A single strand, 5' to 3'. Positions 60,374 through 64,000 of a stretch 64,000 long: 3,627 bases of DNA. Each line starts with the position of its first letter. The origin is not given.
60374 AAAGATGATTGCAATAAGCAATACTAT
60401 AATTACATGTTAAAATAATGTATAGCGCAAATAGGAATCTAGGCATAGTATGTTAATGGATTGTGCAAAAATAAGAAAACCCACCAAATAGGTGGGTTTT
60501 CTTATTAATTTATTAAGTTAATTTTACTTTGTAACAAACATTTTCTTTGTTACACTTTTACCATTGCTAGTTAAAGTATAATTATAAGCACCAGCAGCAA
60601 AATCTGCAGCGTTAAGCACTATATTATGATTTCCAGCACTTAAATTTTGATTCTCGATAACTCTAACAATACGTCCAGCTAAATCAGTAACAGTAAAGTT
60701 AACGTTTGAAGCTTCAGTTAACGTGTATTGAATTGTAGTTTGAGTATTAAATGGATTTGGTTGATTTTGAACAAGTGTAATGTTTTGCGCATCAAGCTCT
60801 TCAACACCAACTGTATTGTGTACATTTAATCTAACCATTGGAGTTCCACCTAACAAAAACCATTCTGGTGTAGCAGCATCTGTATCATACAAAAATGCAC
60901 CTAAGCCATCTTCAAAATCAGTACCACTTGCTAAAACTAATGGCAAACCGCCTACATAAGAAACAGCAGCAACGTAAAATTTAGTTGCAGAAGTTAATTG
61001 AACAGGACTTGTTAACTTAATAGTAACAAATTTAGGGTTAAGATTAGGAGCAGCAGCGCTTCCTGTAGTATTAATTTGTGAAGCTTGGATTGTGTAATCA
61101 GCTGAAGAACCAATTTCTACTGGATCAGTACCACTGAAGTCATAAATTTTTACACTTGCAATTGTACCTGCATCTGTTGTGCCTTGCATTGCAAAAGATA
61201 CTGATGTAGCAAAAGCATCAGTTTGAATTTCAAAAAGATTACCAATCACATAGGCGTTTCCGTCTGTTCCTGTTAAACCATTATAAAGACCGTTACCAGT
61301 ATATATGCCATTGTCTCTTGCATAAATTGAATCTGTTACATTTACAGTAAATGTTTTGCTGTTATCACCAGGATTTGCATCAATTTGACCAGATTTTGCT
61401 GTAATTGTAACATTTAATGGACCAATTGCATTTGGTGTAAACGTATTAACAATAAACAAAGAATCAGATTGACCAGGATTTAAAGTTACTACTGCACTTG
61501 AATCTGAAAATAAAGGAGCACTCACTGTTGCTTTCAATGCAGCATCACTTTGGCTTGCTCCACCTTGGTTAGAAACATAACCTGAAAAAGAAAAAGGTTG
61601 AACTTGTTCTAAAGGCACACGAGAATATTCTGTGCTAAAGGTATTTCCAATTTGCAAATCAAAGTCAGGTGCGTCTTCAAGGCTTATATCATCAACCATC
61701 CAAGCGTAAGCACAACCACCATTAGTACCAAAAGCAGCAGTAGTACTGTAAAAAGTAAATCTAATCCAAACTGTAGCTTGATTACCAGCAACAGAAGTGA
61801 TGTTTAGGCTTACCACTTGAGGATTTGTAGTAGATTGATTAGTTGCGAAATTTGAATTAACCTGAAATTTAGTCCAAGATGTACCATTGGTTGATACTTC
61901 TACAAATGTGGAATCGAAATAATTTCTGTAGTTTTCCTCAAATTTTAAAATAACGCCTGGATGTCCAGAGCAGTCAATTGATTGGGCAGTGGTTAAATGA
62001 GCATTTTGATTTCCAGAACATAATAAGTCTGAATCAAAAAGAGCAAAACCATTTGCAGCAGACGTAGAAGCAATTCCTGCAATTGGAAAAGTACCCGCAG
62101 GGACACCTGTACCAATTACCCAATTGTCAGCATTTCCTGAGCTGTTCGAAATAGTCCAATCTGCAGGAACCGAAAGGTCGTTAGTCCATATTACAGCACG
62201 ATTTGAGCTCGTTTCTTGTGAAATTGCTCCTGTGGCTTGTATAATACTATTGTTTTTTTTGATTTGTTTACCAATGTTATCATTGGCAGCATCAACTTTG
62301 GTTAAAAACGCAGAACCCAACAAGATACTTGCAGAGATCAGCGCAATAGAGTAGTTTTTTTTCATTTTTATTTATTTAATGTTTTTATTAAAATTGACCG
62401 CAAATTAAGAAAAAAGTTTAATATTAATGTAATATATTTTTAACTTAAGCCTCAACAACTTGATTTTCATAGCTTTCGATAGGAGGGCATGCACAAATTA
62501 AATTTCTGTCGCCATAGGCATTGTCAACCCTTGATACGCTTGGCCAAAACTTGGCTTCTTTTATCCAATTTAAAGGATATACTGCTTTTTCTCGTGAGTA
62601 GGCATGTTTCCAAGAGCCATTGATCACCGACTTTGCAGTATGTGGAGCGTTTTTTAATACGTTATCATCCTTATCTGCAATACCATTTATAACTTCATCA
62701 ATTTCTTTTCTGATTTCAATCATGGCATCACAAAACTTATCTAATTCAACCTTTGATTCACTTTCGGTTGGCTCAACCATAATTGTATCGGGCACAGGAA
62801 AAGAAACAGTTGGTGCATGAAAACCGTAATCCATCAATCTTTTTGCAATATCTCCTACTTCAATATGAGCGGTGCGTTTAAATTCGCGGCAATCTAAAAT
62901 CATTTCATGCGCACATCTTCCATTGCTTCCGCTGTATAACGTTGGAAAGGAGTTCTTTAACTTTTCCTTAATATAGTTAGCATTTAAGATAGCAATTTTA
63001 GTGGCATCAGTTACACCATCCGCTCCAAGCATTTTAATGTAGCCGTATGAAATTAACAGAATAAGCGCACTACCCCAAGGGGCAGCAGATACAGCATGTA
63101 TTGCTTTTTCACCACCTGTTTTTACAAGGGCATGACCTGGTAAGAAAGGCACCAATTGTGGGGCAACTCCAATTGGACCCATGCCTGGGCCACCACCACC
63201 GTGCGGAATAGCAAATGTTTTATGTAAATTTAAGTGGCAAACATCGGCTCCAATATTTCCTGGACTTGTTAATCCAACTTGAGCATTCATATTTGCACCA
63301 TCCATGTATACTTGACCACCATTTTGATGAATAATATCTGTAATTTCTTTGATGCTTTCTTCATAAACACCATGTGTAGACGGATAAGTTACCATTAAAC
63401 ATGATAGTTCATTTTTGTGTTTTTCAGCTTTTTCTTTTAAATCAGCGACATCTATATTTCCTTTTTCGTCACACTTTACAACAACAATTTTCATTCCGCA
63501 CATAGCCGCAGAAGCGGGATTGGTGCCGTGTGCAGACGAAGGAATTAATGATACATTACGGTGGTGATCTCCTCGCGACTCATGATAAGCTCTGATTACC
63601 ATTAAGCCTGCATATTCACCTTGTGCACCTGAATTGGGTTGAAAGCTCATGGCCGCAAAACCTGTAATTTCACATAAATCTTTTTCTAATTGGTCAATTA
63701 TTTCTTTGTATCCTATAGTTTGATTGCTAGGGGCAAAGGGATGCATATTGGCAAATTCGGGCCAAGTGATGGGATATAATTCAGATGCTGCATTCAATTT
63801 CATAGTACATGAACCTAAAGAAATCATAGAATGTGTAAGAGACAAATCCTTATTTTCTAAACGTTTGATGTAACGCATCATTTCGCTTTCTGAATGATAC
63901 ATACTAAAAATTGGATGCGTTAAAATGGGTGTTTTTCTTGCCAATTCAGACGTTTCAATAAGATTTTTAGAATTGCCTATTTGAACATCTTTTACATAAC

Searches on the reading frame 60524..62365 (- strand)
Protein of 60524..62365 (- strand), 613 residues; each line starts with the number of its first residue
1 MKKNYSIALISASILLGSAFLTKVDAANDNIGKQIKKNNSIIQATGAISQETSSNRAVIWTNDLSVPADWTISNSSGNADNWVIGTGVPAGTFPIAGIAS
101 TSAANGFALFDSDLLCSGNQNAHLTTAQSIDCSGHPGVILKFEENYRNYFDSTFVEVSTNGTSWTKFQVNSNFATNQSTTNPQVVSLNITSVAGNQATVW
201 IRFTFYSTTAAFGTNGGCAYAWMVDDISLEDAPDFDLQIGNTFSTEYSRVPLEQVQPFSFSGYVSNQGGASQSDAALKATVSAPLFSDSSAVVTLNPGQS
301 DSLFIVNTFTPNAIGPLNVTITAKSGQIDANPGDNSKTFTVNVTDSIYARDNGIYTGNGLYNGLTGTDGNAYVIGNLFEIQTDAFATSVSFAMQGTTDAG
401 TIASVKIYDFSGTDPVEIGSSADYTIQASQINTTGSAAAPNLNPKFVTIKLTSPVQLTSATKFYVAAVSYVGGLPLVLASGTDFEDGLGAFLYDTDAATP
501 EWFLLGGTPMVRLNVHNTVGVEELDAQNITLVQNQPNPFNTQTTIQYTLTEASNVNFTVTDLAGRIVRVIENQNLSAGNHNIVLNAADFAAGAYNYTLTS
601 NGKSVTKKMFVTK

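Call 91: search_protein_families(library=ncbifam, proteins=[window:60524-62365:-], max_evalue=0.00001)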
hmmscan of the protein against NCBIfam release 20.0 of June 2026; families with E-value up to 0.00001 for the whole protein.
window:60524-62365:- (613 aa): 2 families
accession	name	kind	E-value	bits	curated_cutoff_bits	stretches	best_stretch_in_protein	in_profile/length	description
TIGR04183.1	Por_Secre_tail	domain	1.8e-09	37.4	23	1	536-610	3-70/72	T9SS type A sorting domain-containing protein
NF052323.1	T9SSA_dep_M6i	equivalog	2.2e-07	29.2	600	1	533-603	959-1031/1043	T9SS-dependent M6-like inactivated metalloprotease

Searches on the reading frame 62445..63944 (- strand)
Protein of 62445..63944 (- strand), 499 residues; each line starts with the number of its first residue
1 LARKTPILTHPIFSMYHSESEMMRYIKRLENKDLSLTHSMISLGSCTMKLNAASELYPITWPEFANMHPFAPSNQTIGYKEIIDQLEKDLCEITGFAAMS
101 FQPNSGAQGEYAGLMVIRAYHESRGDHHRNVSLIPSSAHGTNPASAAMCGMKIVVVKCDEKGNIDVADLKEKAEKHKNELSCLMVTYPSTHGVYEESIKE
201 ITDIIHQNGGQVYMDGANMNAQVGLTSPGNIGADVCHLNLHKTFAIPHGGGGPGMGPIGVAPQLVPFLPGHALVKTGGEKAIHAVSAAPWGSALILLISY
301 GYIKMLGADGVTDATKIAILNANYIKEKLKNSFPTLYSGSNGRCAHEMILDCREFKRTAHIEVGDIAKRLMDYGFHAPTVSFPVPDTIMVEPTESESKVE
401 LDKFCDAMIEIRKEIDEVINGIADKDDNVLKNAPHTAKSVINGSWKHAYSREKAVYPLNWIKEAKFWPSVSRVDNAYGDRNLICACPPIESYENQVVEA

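Call 91: search_protein_families(library=ncbifam, proteins=[window:62445-63944:-], max_evalue=0.00001)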
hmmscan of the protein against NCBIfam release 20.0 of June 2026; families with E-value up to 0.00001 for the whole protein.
window:62445-63944:- (499 aa): 5 families
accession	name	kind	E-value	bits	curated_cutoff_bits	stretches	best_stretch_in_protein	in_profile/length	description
TIGR00461.1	gcvP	equivalog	2e-257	856.5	859.2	1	1-486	450-939/939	aminomethyl-transferring glycine dehydrogenase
NF003346.0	PRK04366.1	equivalog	1.7e-138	462.4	441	1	18-437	55-469/487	aminomethyl-transferring glycine dehydrogenase subunit GcvPB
NF001696.0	PRK00451.1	equivalog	1.4e-18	67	364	1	149-276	178-298/447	aminomethyl-transferring glycine dehydrogenase subunit GcvPA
NF000586.1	PRK00011.1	subfamily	2.2e-06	26.7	335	1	89-250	70-227/404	serine hydroxymethyltransferase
TIGR03812.1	tyr_de_CO2_Arch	equivalog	2.5e-06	26.6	299.4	0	19-217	2-192/375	tyrosine decarboxylase MfnA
